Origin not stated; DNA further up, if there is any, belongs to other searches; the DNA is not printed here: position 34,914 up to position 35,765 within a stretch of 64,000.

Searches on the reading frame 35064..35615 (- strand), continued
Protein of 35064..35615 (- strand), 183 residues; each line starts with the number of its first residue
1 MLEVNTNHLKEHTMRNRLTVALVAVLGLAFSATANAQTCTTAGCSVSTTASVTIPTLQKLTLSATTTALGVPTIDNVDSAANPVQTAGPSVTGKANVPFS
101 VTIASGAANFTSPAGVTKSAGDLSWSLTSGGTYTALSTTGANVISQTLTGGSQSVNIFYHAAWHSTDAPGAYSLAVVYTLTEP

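Call 86: search_protein_families(library=pfam, proteins=[L026:10621-11361:+, L026:11792-13642:+, L026:11358-11792:+, L026:10001-10483:+, L026:13701-14177:+], max_evalue=1)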
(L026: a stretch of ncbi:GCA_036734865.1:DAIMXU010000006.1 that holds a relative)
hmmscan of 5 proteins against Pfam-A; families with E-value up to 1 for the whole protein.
L026:10621-11361:+ (246 aa): 3 families
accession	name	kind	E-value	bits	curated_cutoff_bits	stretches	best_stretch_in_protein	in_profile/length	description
PF11614.14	FixG_C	-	0.04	14.5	25.6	0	66-106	59-102/119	IG-like fold at C-terminal of FixG, putative oxidoreductase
PF06030.18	WxLIP_PGBD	-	0.072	13.6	27.3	0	11-90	21-105/121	WxL Interacting Protein, peptidoglycan binding domain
PF02120.21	Flg_hook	-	0.077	13.3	29.8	1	140-173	8-40/85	Flagellar hook-length control protein FliK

L026:11792-13642:+ (617 aa): 2 families
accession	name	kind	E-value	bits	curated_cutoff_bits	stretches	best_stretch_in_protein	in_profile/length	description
PF10633.15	NPCBM_assoc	-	0.00019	22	24.4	1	53-106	22-76/78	NPCBM-associated, NEW3 domain of alpha-galactosidase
PF11614.14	FixG_C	-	0.019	15.6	25.6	0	43-106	37-102/119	IG-like fold at C-terminal of FixG, putative oxidoreductase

L026:11358-11792:+ (144 aa): 0 families

L026:10001-10483:+ (160 aa): 0 families

L026:13701-14177:+ (158 aa): 6 families
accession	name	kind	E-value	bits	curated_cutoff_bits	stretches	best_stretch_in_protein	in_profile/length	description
PF13620.12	CarboxypepD_reg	-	5.9e-09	36.6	32.3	1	58-133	1-78/82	Carboxypeptidase regulatory-like domain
PF13715.12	CarbopepD_reg_2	-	1.2e-05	25.7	32.2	1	59-140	1-80/88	CarboxypepD_reg-like domain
PF17210.9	SdrD_B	-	1.8e-05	25.4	29.7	1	72-117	26-72/112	SdrD B-like domain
PF14686.12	fn3_3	-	0.00031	20.9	24.4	1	87-108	29-50/75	Polysaccharide lyase family 4, domain II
PF00775.27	Dioxygenase_C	-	0.049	13.5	27.3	0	85-108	76-99/182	Dioxygenase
PF17802.7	SpaA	-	0.25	11.9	23.1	0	84-124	33-76/91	Prealbumin-like fold domain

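Call 92: find_encoding_contigs(protein=P0247, flank=9000, max_places=2)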
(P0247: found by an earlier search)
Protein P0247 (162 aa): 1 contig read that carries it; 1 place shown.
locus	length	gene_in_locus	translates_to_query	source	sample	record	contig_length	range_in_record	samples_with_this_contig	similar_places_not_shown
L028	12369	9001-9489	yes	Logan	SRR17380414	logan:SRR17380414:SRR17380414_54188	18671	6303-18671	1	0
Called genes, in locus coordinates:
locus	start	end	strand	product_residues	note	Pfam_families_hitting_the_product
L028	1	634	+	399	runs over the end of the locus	-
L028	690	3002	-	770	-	PF13620:CarboxypepD_reg, PF13715:CarbopepD_reg_2, PF07715:Plug, PF00593:TonB_dep_Rec_b-barrel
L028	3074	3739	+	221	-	PF01325:Fe_dep_repress, PF02742:Fe_dep_repr_C, PF04023:FeoA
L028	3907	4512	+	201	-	PF07564:DUF1542 (weak)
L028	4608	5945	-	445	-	PF00289:Biotin_carb_N, PF02222:ATP-grasp, PF02786:CPSase_L_D2, PF07478:Dala_Dala_lig_C (weak), PF02785:Biotin_carb_C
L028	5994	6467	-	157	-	PF00364:Biotin_lipoyl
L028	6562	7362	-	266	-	-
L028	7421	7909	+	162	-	-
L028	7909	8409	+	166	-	-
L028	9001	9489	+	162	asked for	-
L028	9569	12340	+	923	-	-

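Call 93: find_encoding_contigs(protein=P0161, flank=9000, max_places=3)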
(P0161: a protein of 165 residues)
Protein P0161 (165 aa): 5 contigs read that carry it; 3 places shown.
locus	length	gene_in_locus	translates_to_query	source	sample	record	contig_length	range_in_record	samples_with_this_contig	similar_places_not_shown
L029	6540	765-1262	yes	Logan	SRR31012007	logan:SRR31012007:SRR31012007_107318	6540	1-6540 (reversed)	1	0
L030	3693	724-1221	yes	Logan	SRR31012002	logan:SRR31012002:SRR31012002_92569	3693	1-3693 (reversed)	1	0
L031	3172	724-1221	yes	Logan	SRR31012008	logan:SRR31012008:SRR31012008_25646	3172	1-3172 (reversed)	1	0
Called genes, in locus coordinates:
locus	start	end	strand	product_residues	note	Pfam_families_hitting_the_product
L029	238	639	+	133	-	PF00072:Response_reg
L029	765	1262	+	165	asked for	-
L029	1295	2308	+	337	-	-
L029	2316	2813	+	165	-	-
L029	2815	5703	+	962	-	PF17210:SdrD_B (faint)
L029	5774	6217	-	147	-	-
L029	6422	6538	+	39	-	?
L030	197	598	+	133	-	PF00072:Response_reg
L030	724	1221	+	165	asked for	-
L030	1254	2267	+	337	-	-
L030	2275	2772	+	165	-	-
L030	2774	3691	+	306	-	?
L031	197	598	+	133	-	PF00072:Response_reg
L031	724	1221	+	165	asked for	-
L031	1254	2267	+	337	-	-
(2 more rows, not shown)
